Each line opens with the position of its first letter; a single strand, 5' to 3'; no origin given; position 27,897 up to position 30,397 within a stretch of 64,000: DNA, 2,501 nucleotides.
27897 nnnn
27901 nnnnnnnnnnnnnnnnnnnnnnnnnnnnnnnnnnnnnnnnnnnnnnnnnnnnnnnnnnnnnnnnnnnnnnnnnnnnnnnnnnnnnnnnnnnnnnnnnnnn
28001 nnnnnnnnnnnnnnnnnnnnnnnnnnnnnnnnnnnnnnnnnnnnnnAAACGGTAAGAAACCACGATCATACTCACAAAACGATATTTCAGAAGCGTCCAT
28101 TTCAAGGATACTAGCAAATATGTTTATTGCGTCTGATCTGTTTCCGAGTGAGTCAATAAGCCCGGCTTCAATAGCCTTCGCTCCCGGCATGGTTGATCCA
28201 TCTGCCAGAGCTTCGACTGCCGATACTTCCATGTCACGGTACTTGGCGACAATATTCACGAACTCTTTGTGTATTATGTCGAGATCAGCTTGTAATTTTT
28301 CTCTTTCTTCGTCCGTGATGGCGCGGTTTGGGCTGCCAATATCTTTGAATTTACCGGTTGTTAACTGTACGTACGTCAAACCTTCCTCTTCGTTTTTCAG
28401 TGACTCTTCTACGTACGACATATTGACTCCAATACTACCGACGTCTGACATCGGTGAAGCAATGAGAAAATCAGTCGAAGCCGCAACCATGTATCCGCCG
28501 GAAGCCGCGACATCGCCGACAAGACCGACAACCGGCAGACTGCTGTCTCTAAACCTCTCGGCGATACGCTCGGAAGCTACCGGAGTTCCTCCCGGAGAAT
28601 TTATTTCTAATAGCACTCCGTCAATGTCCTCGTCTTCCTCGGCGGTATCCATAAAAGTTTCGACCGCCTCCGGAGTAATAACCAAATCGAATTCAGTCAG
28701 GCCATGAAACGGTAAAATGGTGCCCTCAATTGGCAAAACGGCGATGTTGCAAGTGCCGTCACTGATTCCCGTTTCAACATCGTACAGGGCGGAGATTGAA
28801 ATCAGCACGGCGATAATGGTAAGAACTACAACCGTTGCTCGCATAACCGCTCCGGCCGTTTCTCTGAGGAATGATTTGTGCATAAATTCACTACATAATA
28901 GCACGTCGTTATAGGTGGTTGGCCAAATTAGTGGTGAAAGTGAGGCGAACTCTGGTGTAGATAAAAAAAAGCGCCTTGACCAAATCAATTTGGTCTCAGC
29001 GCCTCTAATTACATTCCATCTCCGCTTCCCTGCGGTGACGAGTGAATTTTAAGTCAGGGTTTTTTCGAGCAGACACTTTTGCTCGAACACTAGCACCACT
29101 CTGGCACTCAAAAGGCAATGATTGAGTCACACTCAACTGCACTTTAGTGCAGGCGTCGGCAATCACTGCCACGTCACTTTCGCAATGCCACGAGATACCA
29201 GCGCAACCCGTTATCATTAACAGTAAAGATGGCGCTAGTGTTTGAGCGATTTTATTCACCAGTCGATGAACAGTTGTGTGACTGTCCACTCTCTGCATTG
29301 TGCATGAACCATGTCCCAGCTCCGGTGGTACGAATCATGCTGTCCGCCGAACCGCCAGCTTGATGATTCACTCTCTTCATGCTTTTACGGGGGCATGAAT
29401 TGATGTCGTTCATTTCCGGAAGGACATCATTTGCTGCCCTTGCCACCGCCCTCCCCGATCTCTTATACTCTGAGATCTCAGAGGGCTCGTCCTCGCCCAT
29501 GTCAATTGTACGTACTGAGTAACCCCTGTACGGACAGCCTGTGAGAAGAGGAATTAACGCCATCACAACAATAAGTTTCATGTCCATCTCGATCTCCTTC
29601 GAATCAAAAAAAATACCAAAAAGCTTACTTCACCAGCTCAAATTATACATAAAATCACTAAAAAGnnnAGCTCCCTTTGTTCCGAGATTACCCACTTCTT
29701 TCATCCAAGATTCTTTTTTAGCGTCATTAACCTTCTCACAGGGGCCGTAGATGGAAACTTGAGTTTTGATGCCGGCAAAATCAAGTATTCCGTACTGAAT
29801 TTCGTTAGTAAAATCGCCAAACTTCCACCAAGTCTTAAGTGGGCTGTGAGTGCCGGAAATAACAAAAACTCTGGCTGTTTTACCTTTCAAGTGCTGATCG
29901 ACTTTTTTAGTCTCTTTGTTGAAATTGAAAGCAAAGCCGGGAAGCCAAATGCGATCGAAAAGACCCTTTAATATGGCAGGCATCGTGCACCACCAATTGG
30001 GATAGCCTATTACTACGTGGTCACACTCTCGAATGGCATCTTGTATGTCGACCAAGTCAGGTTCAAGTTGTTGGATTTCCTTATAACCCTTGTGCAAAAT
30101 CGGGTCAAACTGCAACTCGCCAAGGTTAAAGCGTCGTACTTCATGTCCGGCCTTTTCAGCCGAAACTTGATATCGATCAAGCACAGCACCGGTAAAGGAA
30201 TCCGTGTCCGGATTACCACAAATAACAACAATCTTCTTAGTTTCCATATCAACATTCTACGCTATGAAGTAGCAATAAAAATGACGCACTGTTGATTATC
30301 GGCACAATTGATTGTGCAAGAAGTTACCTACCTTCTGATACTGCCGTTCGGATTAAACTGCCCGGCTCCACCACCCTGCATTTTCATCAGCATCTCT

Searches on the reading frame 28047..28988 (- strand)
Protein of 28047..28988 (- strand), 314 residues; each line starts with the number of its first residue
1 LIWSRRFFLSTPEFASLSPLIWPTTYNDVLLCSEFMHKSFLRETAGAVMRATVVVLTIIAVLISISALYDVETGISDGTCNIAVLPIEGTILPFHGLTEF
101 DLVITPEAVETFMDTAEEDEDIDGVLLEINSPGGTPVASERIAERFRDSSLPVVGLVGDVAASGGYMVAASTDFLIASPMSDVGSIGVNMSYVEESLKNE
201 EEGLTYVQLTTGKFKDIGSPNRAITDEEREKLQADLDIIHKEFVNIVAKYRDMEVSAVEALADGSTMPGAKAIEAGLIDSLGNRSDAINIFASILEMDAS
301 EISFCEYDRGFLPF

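Call 70: search_protein_families(library=pfam, proteins=[window:28047-28988:-], max_evalue=0.01)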
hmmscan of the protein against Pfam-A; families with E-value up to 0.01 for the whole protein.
window:28047-28988:- (314 aa): 4 families
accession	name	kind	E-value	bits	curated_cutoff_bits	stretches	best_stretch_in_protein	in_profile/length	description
PF01343.23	Peptidase_S49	-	9.7e-35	120.2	24.9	1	146-290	2-146/154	Peptidase family S49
PF25145.1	NfeD1b_N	-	4.9e-09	36.5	40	1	113-188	23-97/189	NfeD1b, N-terminal domain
PF01972.22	SDH_protease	-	0.00071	19.1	31.3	1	114-186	86-155/286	ClpP-like SDH-type serine proteinase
PF00574.28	CLP_protease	-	0.0017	18.7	20.2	0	116-172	40-96/182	Clp protease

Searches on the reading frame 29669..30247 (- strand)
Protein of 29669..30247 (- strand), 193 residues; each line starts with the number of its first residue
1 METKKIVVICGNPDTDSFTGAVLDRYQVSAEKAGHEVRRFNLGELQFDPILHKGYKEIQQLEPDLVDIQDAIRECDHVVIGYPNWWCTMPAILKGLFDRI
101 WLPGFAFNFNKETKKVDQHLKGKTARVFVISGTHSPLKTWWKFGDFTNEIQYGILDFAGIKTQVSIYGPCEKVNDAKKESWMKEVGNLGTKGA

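Call 70: search_protein_families(library=pfam, proteins=[window:29669-30247:-], max_evalue=0.01)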
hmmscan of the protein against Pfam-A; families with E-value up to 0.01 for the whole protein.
window:29669-30247:- (193 aa): 3 families
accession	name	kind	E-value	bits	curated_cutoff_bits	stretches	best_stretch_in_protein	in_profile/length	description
PF02525.22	Flavodoxin_2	-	2.1e-31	109.7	27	1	4-176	1-181/198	Flavodoxin-like fold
PF03358.20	FMN_red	-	9.6e-18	64.6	24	1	5-133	2-117/152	NADPH-dependent FMN reductase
PF12682.12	Flavodoxin_4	-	0.0093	15.9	24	0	63-99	62-98/155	Flavodoxin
